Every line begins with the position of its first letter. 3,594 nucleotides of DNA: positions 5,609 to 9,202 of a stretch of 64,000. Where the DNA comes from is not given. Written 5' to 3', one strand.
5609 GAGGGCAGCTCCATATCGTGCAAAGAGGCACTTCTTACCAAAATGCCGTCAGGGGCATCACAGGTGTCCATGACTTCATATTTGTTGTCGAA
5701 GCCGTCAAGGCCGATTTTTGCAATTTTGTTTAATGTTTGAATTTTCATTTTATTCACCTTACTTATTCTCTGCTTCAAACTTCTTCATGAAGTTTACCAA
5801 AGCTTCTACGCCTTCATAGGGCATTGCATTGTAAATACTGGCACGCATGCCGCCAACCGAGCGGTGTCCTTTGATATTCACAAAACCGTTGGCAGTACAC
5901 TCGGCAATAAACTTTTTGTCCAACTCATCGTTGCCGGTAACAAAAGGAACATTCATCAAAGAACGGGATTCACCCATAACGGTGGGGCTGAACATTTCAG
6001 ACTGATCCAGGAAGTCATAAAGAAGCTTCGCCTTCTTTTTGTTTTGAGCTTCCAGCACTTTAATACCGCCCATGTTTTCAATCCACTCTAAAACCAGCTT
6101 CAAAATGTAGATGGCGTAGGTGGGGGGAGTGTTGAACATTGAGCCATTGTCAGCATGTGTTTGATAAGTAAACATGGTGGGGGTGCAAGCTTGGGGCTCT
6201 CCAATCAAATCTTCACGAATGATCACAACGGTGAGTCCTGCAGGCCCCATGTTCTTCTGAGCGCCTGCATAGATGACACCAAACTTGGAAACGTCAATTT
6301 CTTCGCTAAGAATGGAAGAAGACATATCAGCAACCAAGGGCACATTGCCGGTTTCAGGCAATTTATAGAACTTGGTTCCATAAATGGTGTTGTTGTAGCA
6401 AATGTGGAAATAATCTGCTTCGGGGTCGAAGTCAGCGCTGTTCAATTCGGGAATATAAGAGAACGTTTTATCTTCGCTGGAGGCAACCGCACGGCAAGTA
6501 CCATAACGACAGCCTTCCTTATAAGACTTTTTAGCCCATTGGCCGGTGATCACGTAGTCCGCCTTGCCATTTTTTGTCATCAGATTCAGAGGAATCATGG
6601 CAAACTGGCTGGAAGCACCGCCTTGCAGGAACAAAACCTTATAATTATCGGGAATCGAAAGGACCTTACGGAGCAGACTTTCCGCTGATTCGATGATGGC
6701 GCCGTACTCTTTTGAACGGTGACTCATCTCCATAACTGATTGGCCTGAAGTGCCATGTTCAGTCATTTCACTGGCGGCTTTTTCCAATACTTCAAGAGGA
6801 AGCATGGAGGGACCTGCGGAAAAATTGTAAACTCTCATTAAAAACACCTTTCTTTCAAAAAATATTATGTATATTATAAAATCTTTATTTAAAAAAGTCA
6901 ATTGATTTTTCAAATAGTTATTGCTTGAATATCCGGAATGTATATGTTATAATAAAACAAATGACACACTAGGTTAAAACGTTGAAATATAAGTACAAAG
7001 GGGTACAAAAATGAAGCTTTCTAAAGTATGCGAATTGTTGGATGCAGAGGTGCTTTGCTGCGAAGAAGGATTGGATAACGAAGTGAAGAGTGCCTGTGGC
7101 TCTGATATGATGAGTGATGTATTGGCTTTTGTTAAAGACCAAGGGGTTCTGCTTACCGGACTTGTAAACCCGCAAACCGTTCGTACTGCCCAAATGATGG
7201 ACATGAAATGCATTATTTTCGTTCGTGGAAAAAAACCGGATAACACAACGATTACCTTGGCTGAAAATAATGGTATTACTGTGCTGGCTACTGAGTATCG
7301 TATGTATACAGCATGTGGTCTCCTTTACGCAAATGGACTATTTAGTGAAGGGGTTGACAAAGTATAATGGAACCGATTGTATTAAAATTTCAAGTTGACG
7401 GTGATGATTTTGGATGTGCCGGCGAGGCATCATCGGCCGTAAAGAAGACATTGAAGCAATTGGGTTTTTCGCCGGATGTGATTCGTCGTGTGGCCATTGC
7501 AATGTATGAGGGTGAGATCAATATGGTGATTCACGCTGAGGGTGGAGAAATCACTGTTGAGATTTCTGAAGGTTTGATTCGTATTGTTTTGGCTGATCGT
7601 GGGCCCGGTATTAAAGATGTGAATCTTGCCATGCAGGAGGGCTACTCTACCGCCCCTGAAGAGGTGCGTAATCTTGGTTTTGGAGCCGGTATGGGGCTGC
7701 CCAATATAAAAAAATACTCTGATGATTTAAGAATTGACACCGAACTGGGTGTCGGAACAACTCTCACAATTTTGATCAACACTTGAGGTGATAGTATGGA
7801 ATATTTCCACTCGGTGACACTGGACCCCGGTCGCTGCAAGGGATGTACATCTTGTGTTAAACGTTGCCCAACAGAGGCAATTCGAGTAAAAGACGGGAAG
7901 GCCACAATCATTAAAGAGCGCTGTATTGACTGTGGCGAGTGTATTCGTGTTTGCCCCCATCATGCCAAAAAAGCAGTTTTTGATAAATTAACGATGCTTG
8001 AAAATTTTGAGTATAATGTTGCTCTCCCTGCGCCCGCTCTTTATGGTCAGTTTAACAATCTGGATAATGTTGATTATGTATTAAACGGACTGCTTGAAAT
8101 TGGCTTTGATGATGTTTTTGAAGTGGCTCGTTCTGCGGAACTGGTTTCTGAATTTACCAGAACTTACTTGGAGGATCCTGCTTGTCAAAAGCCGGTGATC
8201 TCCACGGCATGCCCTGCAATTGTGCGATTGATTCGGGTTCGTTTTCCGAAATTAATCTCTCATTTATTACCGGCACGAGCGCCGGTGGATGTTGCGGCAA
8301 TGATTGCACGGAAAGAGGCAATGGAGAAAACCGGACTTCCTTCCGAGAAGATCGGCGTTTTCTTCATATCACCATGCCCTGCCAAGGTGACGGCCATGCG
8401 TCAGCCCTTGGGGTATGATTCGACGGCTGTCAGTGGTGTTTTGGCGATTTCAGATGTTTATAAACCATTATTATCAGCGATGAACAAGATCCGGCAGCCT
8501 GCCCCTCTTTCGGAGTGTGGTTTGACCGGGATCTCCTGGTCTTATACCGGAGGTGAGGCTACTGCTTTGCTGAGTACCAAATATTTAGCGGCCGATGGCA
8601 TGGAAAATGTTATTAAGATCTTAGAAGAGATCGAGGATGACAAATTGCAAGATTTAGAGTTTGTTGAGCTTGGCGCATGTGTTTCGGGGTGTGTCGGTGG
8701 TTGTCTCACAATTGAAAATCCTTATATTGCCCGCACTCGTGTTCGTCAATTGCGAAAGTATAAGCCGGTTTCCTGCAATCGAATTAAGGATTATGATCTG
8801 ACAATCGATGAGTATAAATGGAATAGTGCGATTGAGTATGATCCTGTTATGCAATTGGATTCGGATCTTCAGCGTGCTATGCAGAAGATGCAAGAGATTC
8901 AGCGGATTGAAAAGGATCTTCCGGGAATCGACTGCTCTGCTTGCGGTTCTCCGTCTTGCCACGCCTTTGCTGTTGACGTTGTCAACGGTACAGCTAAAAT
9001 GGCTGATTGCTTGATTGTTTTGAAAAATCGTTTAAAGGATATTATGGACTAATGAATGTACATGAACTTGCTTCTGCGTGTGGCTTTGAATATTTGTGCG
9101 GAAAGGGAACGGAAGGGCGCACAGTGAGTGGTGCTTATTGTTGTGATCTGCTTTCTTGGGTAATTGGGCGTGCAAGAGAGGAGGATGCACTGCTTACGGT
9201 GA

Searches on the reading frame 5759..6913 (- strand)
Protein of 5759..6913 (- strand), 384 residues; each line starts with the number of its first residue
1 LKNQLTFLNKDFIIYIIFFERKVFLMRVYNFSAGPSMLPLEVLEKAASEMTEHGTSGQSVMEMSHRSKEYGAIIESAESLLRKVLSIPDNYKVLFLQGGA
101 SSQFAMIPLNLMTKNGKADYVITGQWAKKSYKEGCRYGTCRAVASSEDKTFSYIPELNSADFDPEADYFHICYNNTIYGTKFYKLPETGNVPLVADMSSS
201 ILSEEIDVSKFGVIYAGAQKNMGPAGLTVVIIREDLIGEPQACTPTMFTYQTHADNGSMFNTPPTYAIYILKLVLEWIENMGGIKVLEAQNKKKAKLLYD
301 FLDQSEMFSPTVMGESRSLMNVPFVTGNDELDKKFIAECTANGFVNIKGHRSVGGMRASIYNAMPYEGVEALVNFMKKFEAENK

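Call 75: search_protein_families(library=pfam, proteins=[window:5759-6913:-], max_evalue=0.00001)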
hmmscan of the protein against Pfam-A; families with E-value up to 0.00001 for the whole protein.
window:5759-6913:- (384 aa): 1 family
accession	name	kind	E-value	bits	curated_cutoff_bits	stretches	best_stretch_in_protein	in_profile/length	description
PF00266.25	Aminotran_5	-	6e-48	164.1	21.5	1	28-372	1-371/371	Aminotransferase class-V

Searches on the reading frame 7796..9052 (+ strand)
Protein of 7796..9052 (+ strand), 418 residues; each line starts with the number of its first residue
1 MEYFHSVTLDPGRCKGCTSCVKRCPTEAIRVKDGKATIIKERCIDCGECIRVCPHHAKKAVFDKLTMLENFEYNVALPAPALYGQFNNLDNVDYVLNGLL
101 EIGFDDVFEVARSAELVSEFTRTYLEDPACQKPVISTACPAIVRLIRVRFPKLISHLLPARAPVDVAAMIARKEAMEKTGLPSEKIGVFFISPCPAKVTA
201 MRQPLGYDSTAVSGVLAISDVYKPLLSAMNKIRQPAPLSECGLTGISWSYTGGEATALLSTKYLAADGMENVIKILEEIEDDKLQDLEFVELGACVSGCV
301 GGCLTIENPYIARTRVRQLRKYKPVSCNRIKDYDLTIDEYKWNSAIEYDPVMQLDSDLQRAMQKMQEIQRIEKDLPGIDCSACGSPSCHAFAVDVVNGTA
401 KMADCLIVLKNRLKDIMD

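Call 75: search_protein_families(library=pfam, proteins=[window:7796-9052:+], max_evalue=0.00001)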
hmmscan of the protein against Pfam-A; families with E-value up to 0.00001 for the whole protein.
window:7796-9052:+ (418 aa): 10 families
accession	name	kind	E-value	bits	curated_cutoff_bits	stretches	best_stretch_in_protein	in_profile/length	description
PF02906.19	Fe_hyd_lg_C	-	8.9e-27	94.7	22.1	1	75-302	4-244/245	Iron only hydrogenase large subunit, C-terminal domain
PF04060.18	FeS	-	4.6e-12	45.9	23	1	375-406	1-32/33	Putative Fe-S cluster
PF00037.32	Fer4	-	6.6e-11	42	21.1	2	37-57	2-22/24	4Fe-4S binding domain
PF13237.11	Fer4_10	-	1.4e-09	38.1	25.5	1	7-54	2-53/53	4Fe-4S dicluster domain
PF13187.11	Fer4_9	-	5.7e-09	36.3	27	1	13-56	1-50/52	4Fe-4S dicluster domain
PF12838.12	Fer4_7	-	2.9e-08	34.5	27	1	13-57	1-52/52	4Fe-4S dicluster domain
PF12837.12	Fer4_6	-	1.3e-07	31.7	25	1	36-57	2-23/24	4Fe-4S binding domain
PF13484.11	Fer4_16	-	1.2e-06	29.6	30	0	42-61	1-20/66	4Fe-4S double cluster binding domain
PF14697.11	Fer4_21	-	3.1e-06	27.7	35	1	10-55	4-53/59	4Fe-4S dicluster domain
PF25160.1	LdpA_Fe-S-bd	-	6.6e-06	26.3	27.6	1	19-57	8-42/49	LdpA Fe-S cluster-binding domain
